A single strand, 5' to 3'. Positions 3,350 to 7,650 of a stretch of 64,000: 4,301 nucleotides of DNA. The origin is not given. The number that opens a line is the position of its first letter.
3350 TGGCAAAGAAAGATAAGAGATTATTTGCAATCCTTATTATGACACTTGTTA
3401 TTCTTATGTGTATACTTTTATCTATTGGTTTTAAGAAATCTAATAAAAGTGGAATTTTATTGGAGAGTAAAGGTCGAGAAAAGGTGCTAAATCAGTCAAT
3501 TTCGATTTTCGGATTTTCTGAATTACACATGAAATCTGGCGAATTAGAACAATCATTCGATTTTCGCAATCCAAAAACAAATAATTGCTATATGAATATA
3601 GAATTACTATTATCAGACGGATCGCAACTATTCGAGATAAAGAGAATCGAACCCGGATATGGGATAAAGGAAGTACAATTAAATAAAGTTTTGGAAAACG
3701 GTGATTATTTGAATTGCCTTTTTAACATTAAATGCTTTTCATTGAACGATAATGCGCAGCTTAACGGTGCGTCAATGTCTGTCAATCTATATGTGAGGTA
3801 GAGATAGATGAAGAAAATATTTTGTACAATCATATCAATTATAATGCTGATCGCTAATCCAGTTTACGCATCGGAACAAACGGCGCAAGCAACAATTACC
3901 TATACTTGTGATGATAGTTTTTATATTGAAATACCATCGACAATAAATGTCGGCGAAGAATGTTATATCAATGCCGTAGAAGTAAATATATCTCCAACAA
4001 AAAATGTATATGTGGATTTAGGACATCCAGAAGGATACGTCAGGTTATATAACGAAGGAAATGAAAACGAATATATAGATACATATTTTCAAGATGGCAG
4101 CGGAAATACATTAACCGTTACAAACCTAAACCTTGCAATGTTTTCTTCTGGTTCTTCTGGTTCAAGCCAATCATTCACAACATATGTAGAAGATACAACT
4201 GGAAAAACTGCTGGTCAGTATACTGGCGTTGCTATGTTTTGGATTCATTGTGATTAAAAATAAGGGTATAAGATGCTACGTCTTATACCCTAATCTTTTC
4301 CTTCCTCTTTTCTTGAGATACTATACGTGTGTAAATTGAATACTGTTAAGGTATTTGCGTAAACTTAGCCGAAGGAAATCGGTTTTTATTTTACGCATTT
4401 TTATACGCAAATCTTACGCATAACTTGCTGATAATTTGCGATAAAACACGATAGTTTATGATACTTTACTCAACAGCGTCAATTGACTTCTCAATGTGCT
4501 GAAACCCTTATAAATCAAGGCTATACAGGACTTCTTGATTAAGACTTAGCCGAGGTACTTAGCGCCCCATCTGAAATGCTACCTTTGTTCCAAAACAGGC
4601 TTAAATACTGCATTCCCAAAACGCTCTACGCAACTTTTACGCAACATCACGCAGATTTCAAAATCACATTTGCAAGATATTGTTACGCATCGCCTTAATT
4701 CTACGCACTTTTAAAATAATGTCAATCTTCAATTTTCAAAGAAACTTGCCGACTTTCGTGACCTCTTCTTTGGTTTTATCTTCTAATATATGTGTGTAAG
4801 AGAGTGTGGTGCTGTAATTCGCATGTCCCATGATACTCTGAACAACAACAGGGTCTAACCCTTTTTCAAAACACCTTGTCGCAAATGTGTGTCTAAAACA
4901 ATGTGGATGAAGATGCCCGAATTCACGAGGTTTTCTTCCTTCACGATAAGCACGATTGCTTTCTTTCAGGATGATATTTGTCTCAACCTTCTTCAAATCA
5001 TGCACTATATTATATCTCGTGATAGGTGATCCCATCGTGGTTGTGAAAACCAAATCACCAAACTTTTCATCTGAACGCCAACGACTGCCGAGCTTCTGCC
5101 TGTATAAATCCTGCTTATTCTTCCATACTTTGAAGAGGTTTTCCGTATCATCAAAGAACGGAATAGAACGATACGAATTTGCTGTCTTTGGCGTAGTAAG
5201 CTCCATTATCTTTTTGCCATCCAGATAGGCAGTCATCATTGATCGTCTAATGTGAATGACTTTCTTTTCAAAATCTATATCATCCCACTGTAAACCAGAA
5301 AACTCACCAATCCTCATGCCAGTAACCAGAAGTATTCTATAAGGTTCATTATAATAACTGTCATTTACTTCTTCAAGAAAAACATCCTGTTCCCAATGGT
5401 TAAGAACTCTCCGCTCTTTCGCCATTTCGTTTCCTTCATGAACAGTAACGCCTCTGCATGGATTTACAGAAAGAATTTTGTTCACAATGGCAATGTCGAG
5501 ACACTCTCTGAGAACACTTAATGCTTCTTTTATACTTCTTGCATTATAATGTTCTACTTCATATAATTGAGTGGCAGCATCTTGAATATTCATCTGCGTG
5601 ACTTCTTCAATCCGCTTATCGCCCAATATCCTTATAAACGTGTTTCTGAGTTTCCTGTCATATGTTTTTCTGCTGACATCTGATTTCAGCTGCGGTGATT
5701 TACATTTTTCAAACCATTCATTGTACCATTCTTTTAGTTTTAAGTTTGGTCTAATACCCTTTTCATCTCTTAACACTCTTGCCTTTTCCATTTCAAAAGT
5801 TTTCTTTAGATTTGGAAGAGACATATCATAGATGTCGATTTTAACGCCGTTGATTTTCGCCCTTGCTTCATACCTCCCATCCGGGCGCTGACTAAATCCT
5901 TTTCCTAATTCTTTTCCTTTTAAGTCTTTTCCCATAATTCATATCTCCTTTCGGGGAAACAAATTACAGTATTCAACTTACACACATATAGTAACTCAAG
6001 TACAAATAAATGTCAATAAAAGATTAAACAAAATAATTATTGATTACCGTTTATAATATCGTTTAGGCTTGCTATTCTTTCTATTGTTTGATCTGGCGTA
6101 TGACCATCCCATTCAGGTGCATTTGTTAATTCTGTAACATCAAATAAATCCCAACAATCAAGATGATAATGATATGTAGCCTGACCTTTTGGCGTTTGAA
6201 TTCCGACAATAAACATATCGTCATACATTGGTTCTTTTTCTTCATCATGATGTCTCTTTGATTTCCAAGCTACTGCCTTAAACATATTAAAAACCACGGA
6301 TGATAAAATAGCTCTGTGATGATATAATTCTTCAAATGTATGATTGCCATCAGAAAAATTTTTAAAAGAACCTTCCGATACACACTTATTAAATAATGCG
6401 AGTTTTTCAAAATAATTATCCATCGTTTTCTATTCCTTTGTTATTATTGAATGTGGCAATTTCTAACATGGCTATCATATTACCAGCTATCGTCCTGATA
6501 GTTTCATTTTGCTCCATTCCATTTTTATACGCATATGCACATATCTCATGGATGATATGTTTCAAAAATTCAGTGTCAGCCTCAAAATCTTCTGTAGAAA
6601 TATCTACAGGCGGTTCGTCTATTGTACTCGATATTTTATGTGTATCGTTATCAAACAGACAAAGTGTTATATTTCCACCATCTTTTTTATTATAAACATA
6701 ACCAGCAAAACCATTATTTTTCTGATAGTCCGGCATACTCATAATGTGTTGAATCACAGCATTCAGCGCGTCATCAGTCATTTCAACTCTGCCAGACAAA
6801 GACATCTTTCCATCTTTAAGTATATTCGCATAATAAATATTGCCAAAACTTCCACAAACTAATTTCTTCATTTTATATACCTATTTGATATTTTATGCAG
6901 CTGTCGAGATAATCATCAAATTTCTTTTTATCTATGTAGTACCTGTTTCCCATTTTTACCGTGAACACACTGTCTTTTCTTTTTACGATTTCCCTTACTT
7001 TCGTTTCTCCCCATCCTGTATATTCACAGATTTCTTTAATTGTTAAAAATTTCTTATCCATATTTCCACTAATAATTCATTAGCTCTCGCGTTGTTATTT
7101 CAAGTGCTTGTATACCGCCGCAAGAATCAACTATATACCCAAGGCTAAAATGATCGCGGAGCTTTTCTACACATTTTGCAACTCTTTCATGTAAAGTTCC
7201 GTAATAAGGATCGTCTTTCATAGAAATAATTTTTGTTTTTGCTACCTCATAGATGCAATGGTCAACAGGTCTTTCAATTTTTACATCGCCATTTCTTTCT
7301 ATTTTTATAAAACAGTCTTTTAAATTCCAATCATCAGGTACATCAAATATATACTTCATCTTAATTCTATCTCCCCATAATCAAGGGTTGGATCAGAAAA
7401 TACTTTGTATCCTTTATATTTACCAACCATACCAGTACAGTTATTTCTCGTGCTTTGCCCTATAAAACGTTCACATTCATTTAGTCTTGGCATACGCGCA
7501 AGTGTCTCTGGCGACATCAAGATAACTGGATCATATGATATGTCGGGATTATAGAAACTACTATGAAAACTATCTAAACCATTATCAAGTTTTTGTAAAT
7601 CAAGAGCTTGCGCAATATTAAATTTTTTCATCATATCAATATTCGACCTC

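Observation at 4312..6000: Integrase plus attP-like region bracketed by a 34-bp inverted repeat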

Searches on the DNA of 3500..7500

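Call 53: search_rna_families(source=window, start=3500, end=7500, threshold=evalue, max_evalue=1)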
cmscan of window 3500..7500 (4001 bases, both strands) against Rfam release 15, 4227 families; matches with E-value up to 1: 1.
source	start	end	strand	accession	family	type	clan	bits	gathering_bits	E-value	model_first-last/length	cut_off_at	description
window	6200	6250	-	RF01128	sR43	Gene; snRNA; snoRNA; CD-box;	-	17.1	45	0.55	1-56/56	no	Small nucleolar RNA sR42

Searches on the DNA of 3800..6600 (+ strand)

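Call 5: search_dna_similar(query=window:3800-6600:+, collection=phages, mode=near, max_rows=30)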
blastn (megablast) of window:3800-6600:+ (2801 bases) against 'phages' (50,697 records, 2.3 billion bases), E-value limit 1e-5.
No match.

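Call 71: search_rna_families(sources=[L109, L111, L113, L114, L115, L149, L020, L022], threshold=gathering)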
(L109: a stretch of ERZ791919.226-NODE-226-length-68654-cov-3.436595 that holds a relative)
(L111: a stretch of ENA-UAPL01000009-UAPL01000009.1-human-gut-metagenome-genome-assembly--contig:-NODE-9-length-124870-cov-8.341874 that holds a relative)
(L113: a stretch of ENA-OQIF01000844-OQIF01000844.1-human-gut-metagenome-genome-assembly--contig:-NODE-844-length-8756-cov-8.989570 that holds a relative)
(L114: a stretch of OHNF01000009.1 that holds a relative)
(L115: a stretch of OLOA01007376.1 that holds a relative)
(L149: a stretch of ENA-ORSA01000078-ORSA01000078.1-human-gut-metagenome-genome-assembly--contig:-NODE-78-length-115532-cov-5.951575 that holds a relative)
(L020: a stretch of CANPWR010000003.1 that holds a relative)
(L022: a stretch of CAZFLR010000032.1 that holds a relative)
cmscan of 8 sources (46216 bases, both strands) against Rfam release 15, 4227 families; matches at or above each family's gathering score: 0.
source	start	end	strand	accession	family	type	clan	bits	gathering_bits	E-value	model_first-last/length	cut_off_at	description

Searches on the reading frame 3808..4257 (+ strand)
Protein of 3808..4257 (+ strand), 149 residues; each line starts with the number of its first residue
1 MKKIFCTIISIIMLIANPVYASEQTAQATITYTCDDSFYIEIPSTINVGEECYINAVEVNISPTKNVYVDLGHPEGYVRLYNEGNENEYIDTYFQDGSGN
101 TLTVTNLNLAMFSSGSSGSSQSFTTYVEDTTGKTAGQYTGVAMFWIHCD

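Call 6: search_protein_families(library=pfam, proteins=[window:3808-4257:+])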
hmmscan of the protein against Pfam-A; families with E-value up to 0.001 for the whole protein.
window:3808-4257:+ (149 aa): 0 families

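Call 82: find_encoding_contigs(protein=window:3808-4257:+, flank=3000, max_places=10)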
Protein window:3808-4257:+ (149 aa): no gene with exactly this product is on record in the collection.
